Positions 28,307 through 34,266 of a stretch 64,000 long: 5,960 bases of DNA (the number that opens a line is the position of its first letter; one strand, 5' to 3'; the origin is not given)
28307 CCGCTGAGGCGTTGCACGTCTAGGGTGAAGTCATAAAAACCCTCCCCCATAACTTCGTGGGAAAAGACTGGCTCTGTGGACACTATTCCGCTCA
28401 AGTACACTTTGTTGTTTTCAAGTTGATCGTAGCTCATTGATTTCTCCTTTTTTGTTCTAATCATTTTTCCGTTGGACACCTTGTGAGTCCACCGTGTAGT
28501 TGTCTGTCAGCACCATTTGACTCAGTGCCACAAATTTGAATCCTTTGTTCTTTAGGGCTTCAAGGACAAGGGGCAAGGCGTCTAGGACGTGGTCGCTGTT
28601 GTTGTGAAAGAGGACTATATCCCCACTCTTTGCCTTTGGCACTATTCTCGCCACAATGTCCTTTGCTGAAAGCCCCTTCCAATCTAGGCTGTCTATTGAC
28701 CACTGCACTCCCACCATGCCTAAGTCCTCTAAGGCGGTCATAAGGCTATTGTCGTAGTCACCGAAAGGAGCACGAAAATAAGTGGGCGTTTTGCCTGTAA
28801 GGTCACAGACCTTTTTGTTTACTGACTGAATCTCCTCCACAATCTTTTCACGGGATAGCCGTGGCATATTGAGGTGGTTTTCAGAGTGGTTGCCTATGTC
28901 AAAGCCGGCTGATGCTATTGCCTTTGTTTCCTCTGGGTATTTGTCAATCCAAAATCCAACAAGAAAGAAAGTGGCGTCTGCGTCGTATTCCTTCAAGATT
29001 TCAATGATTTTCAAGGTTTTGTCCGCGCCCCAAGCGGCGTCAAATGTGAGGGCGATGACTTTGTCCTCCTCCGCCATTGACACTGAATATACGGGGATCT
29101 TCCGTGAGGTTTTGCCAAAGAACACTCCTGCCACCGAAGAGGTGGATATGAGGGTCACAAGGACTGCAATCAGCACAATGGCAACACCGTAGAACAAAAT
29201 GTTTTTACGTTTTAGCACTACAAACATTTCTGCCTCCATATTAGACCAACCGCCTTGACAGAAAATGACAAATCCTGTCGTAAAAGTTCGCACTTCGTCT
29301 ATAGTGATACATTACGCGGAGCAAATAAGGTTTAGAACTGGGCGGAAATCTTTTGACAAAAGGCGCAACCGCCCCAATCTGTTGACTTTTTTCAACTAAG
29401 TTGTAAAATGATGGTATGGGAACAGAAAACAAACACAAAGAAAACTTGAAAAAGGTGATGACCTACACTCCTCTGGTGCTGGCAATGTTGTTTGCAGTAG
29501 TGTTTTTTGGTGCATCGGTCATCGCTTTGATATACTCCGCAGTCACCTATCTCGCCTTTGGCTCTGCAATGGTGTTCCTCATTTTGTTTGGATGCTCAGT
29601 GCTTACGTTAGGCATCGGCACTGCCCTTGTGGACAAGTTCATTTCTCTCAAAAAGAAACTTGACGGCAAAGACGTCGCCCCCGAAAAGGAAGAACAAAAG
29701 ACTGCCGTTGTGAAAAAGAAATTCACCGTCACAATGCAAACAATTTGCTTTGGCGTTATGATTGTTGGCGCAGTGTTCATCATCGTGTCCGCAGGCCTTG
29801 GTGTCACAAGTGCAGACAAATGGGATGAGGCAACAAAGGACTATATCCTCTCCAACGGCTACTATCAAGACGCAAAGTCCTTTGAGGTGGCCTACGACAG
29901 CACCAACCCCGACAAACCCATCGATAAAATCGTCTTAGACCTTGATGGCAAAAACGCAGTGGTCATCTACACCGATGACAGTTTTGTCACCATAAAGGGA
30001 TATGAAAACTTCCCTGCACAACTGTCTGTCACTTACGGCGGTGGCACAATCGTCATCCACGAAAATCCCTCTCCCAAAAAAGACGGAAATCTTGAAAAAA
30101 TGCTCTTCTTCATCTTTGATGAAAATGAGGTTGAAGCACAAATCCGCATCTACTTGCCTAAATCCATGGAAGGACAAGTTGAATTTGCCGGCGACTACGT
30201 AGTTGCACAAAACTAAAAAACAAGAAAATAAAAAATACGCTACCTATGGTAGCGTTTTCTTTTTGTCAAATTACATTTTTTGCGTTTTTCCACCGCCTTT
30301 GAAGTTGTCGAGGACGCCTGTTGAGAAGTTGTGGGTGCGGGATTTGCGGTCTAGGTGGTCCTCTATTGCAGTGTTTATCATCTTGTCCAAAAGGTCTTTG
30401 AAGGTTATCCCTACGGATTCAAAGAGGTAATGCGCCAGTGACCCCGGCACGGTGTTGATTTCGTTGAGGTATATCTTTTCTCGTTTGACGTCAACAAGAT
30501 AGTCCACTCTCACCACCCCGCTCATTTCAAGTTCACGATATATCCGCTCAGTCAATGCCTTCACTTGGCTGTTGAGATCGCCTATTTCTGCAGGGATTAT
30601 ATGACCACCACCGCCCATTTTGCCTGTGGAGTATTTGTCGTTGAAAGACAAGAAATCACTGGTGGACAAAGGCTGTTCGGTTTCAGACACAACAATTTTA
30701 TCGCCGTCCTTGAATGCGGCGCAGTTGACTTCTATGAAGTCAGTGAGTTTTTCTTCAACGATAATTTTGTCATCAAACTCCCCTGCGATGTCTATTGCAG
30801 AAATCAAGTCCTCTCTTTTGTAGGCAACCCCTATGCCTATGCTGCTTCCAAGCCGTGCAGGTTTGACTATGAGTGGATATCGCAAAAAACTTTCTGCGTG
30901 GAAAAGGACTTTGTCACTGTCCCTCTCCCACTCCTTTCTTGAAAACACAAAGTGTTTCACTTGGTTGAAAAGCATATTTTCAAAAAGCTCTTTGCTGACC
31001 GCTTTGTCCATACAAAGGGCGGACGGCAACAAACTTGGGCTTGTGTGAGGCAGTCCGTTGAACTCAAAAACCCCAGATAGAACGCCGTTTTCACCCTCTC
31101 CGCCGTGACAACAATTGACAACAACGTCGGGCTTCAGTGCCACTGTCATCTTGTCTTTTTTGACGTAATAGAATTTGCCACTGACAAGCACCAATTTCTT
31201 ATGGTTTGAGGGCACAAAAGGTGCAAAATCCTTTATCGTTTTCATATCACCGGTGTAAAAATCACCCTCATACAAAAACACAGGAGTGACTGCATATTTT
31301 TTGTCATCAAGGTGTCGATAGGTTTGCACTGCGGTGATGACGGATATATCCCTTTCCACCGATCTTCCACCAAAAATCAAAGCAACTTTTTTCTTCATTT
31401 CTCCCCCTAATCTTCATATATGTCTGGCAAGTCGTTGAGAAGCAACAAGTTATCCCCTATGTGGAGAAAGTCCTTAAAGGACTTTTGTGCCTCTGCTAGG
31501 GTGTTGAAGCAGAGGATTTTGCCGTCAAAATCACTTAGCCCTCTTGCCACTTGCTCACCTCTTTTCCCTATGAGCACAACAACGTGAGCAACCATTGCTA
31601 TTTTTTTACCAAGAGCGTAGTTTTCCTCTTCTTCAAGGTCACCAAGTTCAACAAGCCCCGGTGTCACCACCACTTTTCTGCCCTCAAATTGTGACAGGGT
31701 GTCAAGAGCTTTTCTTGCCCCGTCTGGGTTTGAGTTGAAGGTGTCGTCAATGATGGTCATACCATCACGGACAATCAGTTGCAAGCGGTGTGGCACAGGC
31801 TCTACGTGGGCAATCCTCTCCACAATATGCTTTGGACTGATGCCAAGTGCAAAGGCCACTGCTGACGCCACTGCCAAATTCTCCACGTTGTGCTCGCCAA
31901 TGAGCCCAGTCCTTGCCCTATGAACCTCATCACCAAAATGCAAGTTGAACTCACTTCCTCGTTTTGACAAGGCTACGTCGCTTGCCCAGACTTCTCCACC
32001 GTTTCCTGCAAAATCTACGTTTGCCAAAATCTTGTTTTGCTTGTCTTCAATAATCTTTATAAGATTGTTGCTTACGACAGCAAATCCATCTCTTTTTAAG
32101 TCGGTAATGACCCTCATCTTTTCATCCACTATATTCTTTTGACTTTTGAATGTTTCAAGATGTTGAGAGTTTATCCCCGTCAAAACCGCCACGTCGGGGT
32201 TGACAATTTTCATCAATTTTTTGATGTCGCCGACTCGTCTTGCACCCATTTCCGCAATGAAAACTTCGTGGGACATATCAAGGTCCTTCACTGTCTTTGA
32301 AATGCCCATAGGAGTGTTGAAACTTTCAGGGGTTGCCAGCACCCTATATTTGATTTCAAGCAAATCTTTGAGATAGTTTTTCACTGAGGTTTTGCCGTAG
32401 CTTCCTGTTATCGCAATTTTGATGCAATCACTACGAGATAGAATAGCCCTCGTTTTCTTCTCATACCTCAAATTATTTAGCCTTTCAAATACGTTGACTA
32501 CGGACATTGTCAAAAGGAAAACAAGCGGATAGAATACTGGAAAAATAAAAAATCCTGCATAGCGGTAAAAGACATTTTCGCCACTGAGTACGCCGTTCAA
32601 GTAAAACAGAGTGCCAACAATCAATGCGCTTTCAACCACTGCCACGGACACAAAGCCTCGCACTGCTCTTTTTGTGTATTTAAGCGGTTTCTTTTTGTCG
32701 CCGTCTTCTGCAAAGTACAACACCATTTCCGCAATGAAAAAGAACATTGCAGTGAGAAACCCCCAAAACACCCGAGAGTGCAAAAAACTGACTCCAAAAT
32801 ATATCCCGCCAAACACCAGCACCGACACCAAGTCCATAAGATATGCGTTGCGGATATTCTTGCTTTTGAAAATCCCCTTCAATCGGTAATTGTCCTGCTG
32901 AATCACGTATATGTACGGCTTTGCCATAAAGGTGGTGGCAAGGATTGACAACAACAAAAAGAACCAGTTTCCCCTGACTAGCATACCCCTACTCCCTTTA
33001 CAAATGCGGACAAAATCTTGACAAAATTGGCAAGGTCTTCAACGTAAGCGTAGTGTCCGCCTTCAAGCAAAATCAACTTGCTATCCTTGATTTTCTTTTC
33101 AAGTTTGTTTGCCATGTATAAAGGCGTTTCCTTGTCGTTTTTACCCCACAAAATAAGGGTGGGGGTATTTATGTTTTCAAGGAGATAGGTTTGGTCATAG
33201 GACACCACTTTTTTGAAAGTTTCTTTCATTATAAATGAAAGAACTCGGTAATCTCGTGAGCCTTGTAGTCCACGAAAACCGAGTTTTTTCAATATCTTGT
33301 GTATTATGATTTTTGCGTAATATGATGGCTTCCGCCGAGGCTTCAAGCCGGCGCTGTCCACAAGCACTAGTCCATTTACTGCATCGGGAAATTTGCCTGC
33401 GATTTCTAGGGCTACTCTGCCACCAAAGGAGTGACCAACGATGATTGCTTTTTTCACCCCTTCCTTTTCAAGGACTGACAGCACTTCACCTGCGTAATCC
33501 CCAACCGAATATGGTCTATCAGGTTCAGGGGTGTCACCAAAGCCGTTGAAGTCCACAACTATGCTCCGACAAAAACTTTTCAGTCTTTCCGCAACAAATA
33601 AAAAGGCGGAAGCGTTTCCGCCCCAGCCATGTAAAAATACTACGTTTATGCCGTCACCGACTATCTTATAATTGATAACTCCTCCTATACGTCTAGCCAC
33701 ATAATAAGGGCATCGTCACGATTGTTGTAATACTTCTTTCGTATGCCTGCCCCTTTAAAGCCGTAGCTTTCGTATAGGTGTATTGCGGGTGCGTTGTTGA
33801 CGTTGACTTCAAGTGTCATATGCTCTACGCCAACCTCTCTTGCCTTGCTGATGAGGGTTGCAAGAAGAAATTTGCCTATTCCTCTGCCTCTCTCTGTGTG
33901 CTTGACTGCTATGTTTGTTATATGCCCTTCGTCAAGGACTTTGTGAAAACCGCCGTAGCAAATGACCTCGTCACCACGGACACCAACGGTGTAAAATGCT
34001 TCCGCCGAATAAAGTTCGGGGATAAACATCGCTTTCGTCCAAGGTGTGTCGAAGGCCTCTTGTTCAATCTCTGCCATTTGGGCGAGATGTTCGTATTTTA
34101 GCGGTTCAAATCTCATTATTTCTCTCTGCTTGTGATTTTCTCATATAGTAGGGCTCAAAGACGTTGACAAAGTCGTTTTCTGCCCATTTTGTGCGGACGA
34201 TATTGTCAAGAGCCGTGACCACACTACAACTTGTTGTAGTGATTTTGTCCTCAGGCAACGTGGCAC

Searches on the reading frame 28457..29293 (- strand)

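Call 26: search_protein_families(library=pfam, proteins=[window:28457-29293:-], max_evalue=0.0001)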
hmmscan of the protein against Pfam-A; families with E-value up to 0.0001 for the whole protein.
window:28457-29293:- (278 aa): 1 family
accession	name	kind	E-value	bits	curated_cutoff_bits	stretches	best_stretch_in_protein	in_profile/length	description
PF01522.26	Polysacc_deac_1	-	8.1e-35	119.9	23.1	1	75-194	4-122/124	Polysaccharide deacetylase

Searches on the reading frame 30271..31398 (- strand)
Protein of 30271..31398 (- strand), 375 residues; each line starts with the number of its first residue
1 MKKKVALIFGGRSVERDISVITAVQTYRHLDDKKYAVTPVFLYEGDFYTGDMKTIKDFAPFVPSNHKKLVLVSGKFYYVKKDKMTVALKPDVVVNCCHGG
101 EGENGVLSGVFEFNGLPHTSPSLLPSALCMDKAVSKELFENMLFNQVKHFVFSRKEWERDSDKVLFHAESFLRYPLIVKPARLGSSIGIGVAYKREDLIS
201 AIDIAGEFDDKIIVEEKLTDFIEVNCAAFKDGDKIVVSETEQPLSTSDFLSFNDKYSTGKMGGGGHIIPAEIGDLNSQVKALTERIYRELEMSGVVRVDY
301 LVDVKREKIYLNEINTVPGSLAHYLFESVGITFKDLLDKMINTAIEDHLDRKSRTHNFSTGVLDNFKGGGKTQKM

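Call 26: search_protein_families(library=pfam, proteins=[window:30271-31398:-], max_evalue=0.0001)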
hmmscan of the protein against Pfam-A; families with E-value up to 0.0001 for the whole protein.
window:30271-31398:- (375 aa): 4 families
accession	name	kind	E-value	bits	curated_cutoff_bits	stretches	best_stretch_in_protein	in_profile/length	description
PF07478.18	Dala_Dala_lig_C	-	2e-40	138.9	24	1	139-341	2-203/204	D-ala D-ala ligase C-terminus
PF01820.27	Dala_Dala_lig_N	-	6.9e-20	72.2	34.6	1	4-120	1-120/121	D-ala D-ala ligase N-terminus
PF02786.22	CPSase_L_D2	-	2e-06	27.9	19.8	0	139-241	5-114/211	Carbamoyl-phosphate synthase L chain, ATP binding domain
PF02222.28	ATP-grasp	-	1.5e-05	25.2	27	0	274-316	121-161/179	ATP-grasp domain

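Call 65: search_protein_families(library=ncbifam, proteins=[window:30271-31398:-], max_evalue=0.00001)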
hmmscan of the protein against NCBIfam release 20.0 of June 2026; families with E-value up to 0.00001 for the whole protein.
window:30271-31398:- (375 aa): 30 families (the best 25 are shown)
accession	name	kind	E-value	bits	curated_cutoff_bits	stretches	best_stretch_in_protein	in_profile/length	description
TIGR01205.1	D_ala_D_alaTIGR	subfamily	6.2e-71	239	245.65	1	4-344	1-317/318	D-alanine--D-alanine ligase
NF002528.0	PRK01966.1-4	subfamily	6.2e-70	235.8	262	1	2-348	4-362/366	D-alanine--D-alanine ligase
NF002527.0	PRK01966.1-3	equivalog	1.3e-65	221.8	310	1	1-350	1-330/332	D-alanine--D-alanine ligase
NF002526.0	PRK01966.1-2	equivalog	3.7e-61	207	449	1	1-358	2-361/362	D-alanine--D-alanine ligase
NF000091.3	D_ala_D_ser_VanG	exception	2.2e-56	191.2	495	1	3-344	1-343/344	D-alanine--D-serine ligase VanG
NF002378.0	PRK01372.1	subfamily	3.8e-51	173.6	243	1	87-346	56-303/305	D-alanine--D-alanine ligase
NF000207.3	D_ala_D_ser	equivalog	1.4e-50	172.3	520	1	3-346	1-341/342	D-alanine--D-serine ligase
NF011168.0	PRK14570.1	equivalog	2.2e-47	162.2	505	1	1-355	1-357/364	D-alanyl-alanine synthetase A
NF002525.0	PRK01966.1-1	equivalog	5.7e-47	160.4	457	1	1-352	2-358/364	D-alanine--D-alanine ligase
NF002529.0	PRK01966.1-5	equivalog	1.1e-44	152.8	472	1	1-352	2-344/348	D-alanine--D-alanine ligase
NF000206.1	D_ala_D_lac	equivalog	2.6e-43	148.4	550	1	2-345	3-341/342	D-alanine--(R)-lactate ligase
NF011170.0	PRK14572.1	equivalog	3.1e-41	141.6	489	1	3-346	2-347/351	D-alanyl-alanine synthetase A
NF011171.0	PRK14573.1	equivalog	1.7e-40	138.7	1015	1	2-355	451-796/809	bifunctional UDP-N-acetylmuramate--L-alanine ligase/D-alanine--D-alanine ligase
NF000032.1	D_ala_D_ser_VanL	exception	2.6e-39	135.4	750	1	3-347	5-346/349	D-alanine--D-serine ligase VanL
NF000036.1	D_ala_D_ser_VanE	exception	5.8e-39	134.2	700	1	3-352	2-348/352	D-alanine--D-serine ligase VanE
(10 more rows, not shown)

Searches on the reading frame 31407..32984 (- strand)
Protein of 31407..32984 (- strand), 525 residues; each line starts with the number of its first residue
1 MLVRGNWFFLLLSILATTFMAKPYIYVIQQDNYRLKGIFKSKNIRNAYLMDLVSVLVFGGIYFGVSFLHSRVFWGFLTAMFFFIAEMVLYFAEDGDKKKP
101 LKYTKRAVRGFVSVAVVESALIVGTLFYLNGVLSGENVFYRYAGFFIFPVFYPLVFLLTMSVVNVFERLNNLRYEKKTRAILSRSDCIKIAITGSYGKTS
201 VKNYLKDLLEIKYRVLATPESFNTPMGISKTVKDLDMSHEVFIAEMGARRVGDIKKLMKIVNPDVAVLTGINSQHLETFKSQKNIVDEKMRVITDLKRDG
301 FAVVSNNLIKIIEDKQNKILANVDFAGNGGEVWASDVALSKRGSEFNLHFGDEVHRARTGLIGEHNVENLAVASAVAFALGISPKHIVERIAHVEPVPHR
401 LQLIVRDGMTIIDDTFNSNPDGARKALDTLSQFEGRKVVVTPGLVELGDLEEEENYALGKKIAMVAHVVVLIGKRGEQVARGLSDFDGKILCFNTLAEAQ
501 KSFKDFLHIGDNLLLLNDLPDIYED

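Call 26: search_protein_families(library=pfam, proteins=[window:31407-32984:-], max_evalue=0.0001)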
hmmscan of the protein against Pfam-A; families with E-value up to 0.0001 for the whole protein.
window:31407-32984:- (525 aa): 2 families
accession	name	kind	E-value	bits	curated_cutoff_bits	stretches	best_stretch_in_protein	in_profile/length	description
PF08245.18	Mur_ligase_M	-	7.6e-37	127.6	24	1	192-377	1-200/200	Mur ligase middle domain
PF02875.26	Mur_ligase_C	-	1.9e-11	45.4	28.4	1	399-512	1-120/127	Mur ligase, glutamate ligase domain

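Call 65: search_protein_families(library=ncbifam, proteins=[window:31407-32984:-], max_evalue=0.00001)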
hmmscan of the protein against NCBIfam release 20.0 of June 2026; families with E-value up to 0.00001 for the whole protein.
window:31407-32984:- (525 aa): 20 families
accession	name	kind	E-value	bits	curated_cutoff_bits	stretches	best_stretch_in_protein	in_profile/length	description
TIGR01143.1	murF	subfamily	2.9e-71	240.6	288.6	1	187-504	74-392/418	UDP-N-acetylmuramoyl-tripeptide--D-alanyl-D-alanine ligase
NF008896.0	PRK11929.1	equivalog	2.1e-55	188.1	1023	1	190-484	607-911/965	bifunctional UDP-N-acetylmuramoyl-L-alanyl-D-glutamate--2,6-diaminopimelate ligase MurE/UDP-N-acetylmuramoyl-tripeptide--D-alanyl-D-alanine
NF008897.0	PRK11930.1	equivalog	3.2e-42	144.5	804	1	189-504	109-427/822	bifunctional UDP-N-acetylmuramoyl-tripeptide:D-alanyl-D-alanine ligase/alanine racemase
NF008041.0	PRK10773.1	equivalog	1.1e-36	126.6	551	1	186-479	99-398/453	UDP-N-acetylmuramoyl-tripeptide--D-alanyl-D-alanine ligase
NF010693.0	PRK14093.1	equivalog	5.2e-29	101.2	544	1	176-462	97-396/479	UDP-N-acetylmuramoylalanyl-D-glutamyl-2,6-diaminopimelate--D-alanyl-D-alanine ligase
TIGR01087.1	murD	equivalog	7.5e-23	81.3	211.95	1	190-515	107-415/441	UDP-N-acetylmuramoyl-L-alanine--D-glutamate ligase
NF001124.0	PRK00139.1-2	equivalog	3.6e-21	75.5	476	1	261-469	197-408/500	UDP-N-acetylmuramoyl-L-alanyl-D-glutamate--2,6-diaminopimelate ligase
TIGR01085.1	murE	subfamily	2e-20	73.2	257.3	1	258-470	173-390/472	UDP-N-acetylmuramyl-tripeptide synthetase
NF001126.0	PRK00139.1-4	equivalog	2.2e-19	69.4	373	1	191-441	108-373/486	UDP-N-acetylmuramoyl-L-alanyl-D-glutamate--2,6-diaminopimelate ligase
NF053645.1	pMurC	equivalog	9.4e-16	57.6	560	1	332-500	288-451/492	pseudomurein biosynthesis peptide ligase pMurC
TIGR01082.1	murC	equivalog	5.5e-15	55.4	335.1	1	188-439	101-349/449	UDP-N-acetylmuramate--L-alanine ligase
NF033197.0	F430_CfbE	equivalog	1e-12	47.8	250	1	167-432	75-338/430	coenzyme F430 synthase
NF053648.1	pMurE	equivalog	4.3e-11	42.2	600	1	187-440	98-358/464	pseudomurein biosynthesis peptide ligase pMurE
TIGR01081.1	mpl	equivalog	2.5e-10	39.9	388.7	1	189-437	104-350/448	UDP-N-acetylmuramate:L-alanyl-gamma-D-glutamyl-meso-diaminopimelate ligase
NF053646.1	pMurD1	equivalog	3.2e-10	39.3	610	1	189-471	111-384/465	pseudomurein biosynthesis peptide ligase pMurD1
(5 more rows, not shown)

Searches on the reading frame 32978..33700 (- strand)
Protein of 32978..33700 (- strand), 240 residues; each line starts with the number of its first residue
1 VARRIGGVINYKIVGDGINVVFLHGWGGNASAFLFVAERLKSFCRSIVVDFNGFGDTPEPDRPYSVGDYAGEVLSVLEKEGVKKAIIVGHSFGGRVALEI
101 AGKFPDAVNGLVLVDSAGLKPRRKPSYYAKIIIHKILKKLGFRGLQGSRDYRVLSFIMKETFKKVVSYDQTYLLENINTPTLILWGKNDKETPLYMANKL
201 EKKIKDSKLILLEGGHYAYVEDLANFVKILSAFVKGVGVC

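Call 4: search_protein_families(library=pfam, proteins=[window:32978-33700:-], max_evalue=0.01)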
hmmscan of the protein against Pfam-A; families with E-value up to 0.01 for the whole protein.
window:32978-33700:- (240 aa): 15 families
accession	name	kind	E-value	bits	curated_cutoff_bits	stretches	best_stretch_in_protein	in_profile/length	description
PF00561.26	Abhydrolase_1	-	1.1e-24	87.9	25.8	2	20-116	3-102/245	alpha/beta hydrolase fold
PF12697.13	Abhydrolase_6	-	1e-18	69.3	26.3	1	20-222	1-210/217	Alpha/beta hydrolase family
PF12146.15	Hydrolase_4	-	6.6e-11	42.4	27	1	20-138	7-131/239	Serine aminopeptidase, S33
PF06342.18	DUF1057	-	5.7e-08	32.6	21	1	20-132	38-151/297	Alpha/beta hydrolase of unknown function (DUF1057)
PF03959.19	FSH1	-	2.2e-05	24.7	21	1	125-217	149-200/211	Serine hydrolase (FSH1)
PF03096.20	Ndr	-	4e-05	22.9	23.3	1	64-143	80-158/283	Ndr family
PF12695.13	Abhydrolase_5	-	9.5e-05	22.7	27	0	74-116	47-89/164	Alpha/beta hydrolase family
PF00975.26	Thioesterase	-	0.00011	22.9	26.4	1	20-106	3-89/226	Thioesterase domain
PF08840.17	BAAT_C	-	0.00023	21.7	20.9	1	78-217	15-159/210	BAAT / Acyl-CoA thioester hydrolase C terminal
PF07819.20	PGAP1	-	0.00031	21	24.3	1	77-116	83-127/233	PGAP1-like alpha/beta domain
PF10230.15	LIDHydrolase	-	0.00048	20.4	27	0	78-113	79-115/262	Lipid-droplet associated hydrolase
PF01738.24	DLH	-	0.00056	20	21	0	77-112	91-125/217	Dienelactone hydrolase family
PF20408.4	Abhydrolase_11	-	0.0013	18.9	27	0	60-114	54-105/193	Alpha/beta hydrolase domain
PF06821.19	Ser_hydrolase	-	0.0015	18.9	22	0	82-217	54-154/172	Serine hydrolase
PF08386.16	Abhydrolase_4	-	0.0022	18.5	21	1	178-220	34-77/103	TAP-like protein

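Call 5: search_protein_families(library=ncbifam, proteins=[window:32978-33700:-], max_evalue=0.01)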
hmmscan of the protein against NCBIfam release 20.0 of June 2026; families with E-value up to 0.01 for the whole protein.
window:32978-33700:- (240 aa): 36 families (the best 25 are shown)
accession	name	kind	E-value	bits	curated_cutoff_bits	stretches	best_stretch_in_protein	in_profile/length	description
NF058580.1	lipase_V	equivalog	6.8e-41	140.4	300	1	10-222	16-226/230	EstV family lipase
NF011457.0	PRK14875.1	equivalog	1.6e-27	96.4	307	2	9-122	122-237/372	acetoin dehydrogenase dihydrolipoyllysine-residue acetyltransferase subunit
TIGR01738.1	bioH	equivalog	6.8e-25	88.1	206.95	2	16-118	2-100/245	pimeloyl-ACP methyl ester esterase BioH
NF051488.1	bifunc_PcaDC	exception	1.1e-24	87.3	390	2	18-117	13-112/375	bifunctional 3-oxoadipate enol-lactonase/4-carboxymuconolactone decarboxylase PcaDC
TIGR02427.1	protocat_pcaD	equivalog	1.9e-23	83.2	255.85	2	17-117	10-113/251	3-oxoadipate enol-lactonase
TIGR03695.1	menH_SHCHC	equivalog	1.4e-22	80.3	208.55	2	19-120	4-109/252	2-succinyl-6-hydroxy-2,4-cyclohexadiene-1-carboxylate synthase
NF051487.1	bifunc_PcaCD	exception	9.6e-22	77.6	430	2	19-123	174-278/413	bifunctional 4-carboxymuconolactone decarboxylase/3-oxoadipate enol-lactonase PcaCD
NF050089.1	i_nPHAscl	equivalog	3.7e-21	75.5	300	2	8-120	8-121/288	intracellular short-chain-length polyhydroxyalkanoate depolymerase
NF045632.1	hydroxlase_HsaD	equivalog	4.1e-19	68.6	400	2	16-119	33-140/290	4,5:9,10-diseco-3-hydroxy-5,9,17-trioxoandrosta-1(10),2-diene-4-oate hydrolase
NF045948.1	ProImpepThrmp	equivalog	8.7e-19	68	500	2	8-117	13-127/291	proline iminopeptidase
TIGR03611.1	RutD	equivalog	9.7e-18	64.5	238.5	2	16-116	12-113/258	pyrimidine utilization protein D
TIGR01250.1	pro_imino_pep_2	subfamily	1.3e-17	64.3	167.65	2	145-234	206-287/288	proline iminopeptidase-family hydrolase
TIGR03343.1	biphenyl_bphD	equivalog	1.3e-16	60.6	462.15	2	9-121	22-139/282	2-hydroxy-6-oxo-6-phenylhexa-2,4-dienoate hydrolase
NF052610.1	macro_16_ester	equivalog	8.2e-15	54.9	420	2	173-230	218-276/281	alpha/beta fold macrolide esterase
NF041759.1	mac_hydro_EstT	equivalog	4.8e-14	52.2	450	2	174-234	216-277/278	macrolide hydrolase EstT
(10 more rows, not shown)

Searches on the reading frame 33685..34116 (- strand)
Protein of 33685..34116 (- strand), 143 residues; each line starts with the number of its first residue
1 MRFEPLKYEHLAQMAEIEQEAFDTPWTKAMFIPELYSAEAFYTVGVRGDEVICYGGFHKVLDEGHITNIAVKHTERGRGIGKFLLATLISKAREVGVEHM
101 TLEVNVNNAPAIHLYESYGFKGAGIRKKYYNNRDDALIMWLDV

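Call 4: search_protein_families(library=pfam, proteins=[window:33685-34116:-], max_evalue=0.01)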
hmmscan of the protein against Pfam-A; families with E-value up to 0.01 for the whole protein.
window:33685-34116:- (143 aa): 7 families
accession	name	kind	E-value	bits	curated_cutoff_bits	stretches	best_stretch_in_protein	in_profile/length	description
PF00583.31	Acetyltransf_1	-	8.9e-20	71.6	20.7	1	12-120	2-116/116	Acetyltransferase (GNAT) family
PF13508.13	Acetyltransf_7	-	2.1e-12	47.7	27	1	44-121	7-83/84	Acetyltransferase (GNAT) domain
PF13673.13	Acetyltransf_10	-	3.7e-11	43.5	23.6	1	29-122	20-109/128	Acetyltransferase (GNAT) domain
PF08445.16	FR47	-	2.5e-08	34.2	22.1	1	61-122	19-79/86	FR47-like protein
PF13420.13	Acetyltransf_4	-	3.4e-07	30.9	24.3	1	48-132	57-146/155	Acetyltransferase (GNAT) domain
PF13527.13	Acetyltransf_9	-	0.00032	21.1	25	1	61-121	70-125/127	Acetyltransferase (GNAT) domain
PF13302.13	Acetyltransf_3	-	0.00071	20.7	25.4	1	37-121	50-138/138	Acetyltransferase (GNAT) domain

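Call 5: search_protein_families(library=ncbifam, proteins=[window:33685-34116:-], max_evalue=0.01)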
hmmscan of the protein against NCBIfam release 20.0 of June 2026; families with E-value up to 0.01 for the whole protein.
window:33685-34116:- (143 aa): 28 families (the best 25 are shown)
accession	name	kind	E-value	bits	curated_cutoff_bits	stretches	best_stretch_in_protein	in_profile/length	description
TIGR01575.1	rimI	equivalog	3e-38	131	86.4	1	11-139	2-132/132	ribosomal protein S18-alanine N-acetyltransferase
NF007025.1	PRK09491.1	equivalog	2e-23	83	173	1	4-141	4-143/145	ribosomal protein S18-alanine N-acetyltransferase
NF000487.1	stat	exception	3.5e-11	43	420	1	41-131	81-172/189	streptothricin N-acetyltransferase STAT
NF040503.1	resist_ArsN1a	equivalog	1.3e-09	38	170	1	69-128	82-141/159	arsinothricin resistance N-acetyltransferase ArsN1 family A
NF007527.0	PRK10140.1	equivalog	7.6e-07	29.1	236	1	69-130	84-146/162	N-acetyltransferase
NF002959.0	PRK03624.1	equivalog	8.3e-07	28.8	124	1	64-121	73-130/147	GNAT family acetyltransferase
NF040501.1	resist_ArsN2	equivalog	1.4e-06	27.9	125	1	40-102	25-87/133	arsenic resistance N-acetyltransferase ArsN2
NF005921.0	PRK07922.1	equivalog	1.6e-06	27.8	180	1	41-100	47-108/170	amino-acid N-acetyltransferase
NF007853.0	PRK10562.1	equivalog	1.7e-06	28.3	125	1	32-124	40-124/146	N-acetyltransferase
NF007807.0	PRK10514.1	equivalog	2.7e-06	27.3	134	1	59-125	66-127/147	acetyltransferase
NF049894.1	CG3035_N_ac_Glu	equivalog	3.3e-06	26.5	280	1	67-121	236-290/300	N-acetylglutamate synthase, CG3035 family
NF000358.1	sat2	exception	4e-06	26.7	360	1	64-134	84-154/174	streptothricin N-acetyltransferase Sat2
NF000359.1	sat3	exception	6.1e-06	26.4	360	1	64-131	96-163/180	streptothricin N-acetyltransferase Sat3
TIGR03585.1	PseH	equivalog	1e-05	25.7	93.1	1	76-133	89-146/156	UDP-4-amino-4,6-dideoxy-N-acetyl-beta-L-altrosamine N-acetyltransferase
NF000360.1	sat4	exception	2.4e-05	24.5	380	1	65-135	98-168/180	streptothricin N-acetyltransferase Sat4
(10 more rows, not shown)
